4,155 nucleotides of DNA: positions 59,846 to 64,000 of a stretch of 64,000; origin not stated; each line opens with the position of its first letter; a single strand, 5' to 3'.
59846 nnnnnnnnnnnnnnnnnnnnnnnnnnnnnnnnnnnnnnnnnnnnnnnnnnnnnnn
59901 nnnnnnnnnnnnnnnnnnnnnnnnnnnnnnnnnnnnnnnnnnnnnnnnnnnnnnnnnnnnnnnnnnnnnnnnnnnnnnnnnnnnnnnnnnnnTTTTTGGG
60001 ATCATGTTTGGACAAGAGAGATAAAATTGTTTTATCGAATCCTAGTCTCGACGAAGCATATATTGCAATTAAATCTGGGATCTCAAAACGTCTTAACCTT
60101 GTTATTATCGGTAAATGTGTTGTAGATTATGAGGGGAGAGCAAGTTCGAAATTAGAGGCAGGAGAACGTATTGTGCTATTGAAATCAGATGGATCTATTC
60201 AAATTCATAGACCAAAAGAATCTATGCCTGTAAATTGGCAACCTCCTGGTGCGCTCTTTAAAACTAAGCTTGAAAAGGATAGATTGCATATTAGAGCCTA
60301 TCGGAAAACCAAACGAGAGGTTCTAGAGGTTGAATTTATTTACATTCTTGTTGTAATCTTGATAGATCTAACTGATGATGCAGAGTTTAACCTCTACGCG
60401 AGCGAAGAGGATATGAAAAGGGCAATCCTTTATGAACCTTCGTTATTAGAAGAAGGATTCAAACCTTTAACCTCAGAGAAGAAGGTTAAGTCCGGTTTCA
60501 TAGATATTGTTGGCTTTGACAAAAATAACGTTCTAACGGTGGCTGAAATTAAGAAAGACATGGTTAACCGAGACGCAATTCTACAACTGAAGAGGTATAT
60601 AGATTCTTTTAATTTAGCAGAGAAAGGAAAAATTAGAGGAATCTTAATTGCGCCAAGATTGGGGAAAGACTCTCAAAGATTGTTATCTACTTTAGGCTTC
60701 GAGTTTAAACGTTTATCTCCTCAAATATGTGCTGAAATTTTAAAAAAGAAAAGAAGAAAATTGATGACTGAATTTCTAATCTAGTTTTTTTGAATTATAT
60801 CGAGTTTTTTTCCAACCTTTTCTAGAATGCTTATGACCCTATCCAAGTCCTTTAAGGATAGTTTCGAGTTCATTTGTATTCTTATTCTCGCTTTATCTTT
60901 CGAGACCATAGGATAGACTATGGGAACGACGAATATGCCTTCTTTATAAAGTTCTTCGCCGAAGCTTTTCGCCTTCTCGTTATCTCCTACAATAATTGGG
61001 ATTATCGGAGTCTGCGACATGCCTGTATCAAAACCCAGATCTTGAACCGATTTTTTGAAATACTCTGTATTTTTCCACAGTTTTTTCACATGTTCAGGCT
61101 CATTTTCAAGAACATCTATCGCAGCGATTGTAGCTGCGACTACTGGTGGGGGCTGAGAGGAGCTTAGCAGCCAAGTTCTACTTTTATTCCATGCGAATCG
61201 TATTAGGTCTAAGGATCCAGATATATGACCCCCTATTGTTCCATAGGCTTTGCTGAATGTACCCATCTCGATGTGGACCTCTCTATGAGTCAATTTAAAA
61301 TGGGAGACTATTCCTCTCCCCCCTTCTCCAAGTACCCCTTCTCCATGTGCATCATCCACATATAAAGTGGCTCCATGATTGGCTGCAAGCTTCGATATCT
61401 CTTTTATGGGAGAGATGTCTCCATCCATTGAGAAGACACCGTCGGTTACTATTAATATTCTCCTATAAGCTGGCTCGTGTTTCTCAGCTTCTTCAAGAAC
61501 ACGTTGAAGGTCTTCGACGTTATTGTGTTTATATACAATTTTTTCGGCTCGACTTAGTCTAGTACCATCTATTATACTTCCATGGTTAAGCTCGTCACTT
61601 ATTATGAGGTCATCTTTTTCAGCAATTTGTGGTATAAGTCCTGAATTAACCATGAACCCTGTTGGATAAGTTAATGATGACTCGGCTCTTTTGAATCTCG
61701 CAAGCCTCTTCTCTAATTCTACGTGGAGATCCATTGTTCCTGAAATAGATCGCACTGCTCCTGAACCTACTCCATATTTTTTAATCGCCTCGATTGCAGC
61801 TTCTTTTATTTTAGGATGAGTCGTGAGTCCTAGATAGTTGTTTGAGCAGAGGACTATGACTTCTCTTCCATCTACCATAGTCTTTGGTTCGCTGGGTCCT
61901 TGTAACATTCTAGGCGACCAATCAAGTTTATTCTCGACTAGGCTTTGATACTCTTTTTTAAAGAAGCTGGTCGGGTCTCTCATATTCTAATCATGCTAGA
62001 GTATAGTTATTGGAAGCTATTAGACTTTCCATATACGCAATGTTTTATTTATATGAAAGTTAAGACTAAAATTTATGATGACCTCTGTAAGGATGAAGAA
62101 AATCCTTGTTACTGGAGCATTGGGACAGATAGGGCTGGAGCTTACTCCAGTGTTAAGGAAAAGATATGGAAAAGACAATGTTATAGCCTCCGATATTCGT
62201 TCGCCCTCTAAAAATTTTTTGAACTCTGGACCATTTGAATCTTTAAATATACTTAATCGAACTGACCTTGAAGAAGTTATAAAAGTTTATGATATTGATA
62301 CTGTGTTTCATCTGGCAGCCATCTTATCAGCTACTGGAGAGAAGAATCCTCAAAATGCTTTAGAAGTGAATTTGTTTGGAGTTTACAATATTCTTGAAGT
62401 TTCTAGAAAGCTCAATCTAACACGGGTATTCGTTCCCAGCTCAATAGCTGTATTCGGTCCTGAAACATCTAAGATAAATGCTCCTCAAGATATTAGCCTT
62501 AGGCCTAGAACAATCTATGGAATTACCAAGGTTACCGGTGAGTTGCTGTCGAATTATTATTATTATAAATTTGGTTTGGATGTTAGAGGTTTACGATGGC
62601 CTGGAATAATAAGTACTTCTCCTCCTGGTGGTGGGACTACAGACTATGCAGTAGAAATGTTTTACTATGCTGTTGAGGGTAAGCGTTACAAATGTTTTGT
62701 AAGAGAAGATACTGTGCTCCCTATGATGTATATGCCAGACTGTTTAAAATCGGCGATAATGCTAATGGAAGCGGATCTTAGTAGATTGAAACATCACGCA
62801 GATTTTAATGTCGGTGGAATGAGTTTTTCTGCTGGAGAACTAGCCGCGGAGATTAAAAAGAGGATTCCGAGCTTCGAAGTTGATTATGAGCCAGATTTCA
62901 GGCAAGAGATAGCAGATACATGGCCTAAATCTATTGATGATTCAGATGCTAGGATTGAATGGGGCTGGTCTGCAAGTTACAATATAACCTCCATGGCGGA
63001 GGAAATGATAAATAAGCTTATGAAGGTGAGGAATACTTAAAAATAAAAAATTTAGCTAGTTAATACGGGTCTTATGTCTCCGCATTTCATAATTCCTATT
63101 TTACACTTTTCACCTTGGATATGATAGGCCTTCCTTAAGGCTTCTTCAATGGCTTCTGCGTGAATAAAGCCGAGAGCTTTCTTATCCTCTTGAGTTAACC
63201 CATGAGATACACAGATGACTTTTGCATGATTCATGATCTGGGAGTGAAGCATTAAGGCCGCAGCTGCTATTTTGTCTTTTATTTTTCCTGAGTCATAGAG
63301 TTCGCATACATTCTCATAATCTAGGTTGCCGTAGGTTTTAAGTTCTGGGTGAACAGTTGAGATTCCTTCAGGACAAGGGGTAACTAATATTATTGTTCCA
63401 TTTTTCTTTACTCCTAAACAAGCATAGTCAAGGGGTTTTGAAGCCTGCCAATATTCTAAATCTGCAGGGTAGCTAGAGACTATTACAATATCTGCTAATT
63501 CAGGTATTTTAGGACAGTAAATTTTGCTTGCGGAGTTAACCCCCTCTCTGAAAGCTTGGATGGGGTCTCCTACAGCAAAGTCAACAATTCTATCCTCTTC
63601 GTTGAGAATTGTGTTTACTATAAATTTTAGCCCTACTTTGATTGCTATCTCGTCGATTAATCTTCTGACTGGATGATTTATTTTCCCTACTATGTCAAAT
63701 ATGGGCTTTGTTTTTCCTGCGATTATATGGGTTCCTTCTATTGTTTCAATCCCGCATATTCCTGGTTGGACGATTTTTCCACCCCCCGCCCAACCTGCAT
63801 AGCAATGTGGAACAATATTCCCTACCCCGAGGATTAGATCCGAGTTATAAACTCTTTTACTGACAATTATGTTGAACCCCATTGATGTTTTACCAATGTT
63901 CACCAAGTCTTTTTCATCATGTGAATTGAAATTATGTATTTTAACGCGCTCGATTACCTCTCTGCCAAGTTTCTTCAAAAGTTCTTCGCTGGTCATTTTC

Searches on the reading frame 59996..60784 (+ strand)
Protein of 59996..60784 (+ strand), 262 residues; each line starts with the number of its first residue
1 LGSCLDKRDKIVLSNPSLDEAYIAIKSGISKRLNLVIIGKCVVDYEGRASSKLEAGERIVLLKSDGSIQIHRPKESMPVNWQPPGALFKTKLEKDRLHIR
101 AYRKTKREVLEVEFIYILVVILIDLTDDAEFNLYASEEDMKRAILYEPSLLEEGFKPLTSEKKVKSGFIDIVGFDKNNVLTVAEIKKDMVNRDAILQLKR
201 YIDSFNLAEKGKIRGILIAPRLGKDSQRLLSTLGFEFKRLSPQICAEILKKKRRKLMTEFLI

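Call 95: search_protein_families(library=pfam, proteins=[window:59996-60784:+], max_evalue=0.00001)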
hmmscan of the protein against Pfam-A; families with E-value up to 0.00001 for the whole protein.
window:59996-60784:+ (262 aa): 2 families
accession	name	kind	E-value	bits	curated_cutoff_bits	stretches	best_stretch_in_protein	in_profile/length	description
PF01939.22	NucS_C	-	8.4e-25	87.6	24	1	136-243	1-109/124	Endonuclease NucS C-terminal domain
PF21003.3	NucS_N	-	1.4e-22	80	23.9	1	35-117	5-87/100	Endonuclease NucS N-terminal PH-like domain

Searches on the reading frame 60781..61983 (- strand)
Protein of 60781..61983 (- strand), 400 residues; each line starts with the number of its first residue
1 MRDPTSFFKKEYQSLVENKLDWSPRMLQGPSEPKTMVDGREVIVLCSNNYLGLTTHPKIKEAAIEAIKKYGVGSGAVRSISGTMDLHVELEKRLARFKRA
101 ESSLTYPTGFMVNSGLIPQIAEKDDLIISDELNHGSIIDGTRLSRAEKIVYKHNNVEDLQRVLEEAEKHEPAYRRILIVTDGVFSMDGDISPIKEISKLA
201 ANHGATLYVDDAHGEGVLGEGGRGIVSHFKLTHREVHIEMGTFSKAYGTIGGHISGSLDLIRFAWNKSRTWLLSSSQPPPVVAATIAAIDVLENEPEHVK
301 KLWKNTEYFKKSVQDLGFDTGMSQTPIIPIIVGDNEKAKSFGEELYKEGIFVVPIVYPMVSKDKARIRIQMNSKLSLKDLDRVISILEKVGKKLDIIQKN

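Call 95: search_protein_families(library=pfam, proteins=[window:60781-61983:-], max_evalue=0.00001)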
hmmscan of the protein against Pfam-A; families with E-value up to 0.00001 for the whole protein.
window:60781-61983:- (400 aa): 1 family
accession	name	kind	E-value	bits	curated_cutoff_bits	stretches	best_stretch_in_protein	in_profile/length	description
PF00155.27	Aminotran_1_2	-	1.5e-58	199.1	19.7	1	41-385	2-359/361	Aminotransferase class I and II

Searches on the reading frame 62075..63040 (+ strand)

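Call 95: search_protein_families(library=pfam, proteins=[window:62075-63040:+], max_evalue=0.00001)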
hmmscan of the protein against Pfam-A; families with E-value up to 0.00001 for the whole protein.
window:62075-63040:+ (321 aa): 6 families
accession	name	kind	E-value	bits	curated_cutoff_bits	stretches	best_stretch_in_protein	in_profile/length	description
PF01370.27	Epimerase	-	1.2e-26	94.1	20.9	1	10-247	1-240/240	NAD dependent epimerase/dehydratase family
PF16363.11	GDP_Man_Dehyd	-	5.7e-19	69.2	27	1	11-170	1-175/332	GDP-mannose 4,6 dehydratase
PF04321.23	RmlD_sub_bind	-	2.2e-12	47.1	27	1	9-156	2-133/287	RmlD substrate binding domain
PF01073.25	3Beta_HSD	-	2.3e-09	37.1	22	1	11-132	1-125/280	3-beta hydroxysteroid dehydrogenase/isomerase family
PF02719.21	Polysacc_synt_2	-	8.1e-08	32.2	20.2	1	10-122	1-127/293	Polysaccharide biosynthesis protein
PF07993.18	NAD_binding_4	-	2.7e-07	30.5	20.1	1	64-214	81-245/258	Male sterility protein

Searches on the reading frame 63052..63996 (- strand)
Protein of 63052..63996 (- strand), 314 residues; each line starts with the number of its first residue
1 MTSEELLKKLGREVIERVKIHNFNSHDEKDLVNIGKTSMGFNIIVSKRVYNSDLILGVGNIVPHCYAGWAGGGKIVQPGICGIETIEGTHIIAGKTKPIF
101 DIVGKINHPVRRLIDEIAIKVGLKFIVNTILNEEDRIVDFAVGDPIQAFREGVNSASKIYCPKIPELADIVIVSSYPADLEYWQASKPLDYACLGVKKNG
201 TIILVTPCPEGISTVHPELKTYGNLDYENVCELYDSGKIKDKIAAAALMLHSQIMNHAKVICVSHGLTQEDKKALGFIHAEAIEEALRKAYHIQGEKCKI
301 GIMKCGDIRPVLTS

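Call 95: search_protein_families(library=pfam, proteins=[window:63052-63996:-], max_evalue=0.00001)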
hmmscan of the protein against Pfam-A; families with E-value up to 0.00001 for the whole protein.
window:63052-63996:- (314 aa): 2 families
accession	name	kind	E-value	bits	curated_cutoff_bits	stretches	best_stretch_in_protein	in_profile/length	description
PF09861.14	Lar_N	-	1.3e-25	90.3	23.3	1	1-92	103-194/204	Lactate racemase N-terminal domain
PF21113.2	LarA_C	-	1.1e-11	45.3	25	1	168-304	6-145/152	Lactate racemase C-terminal domain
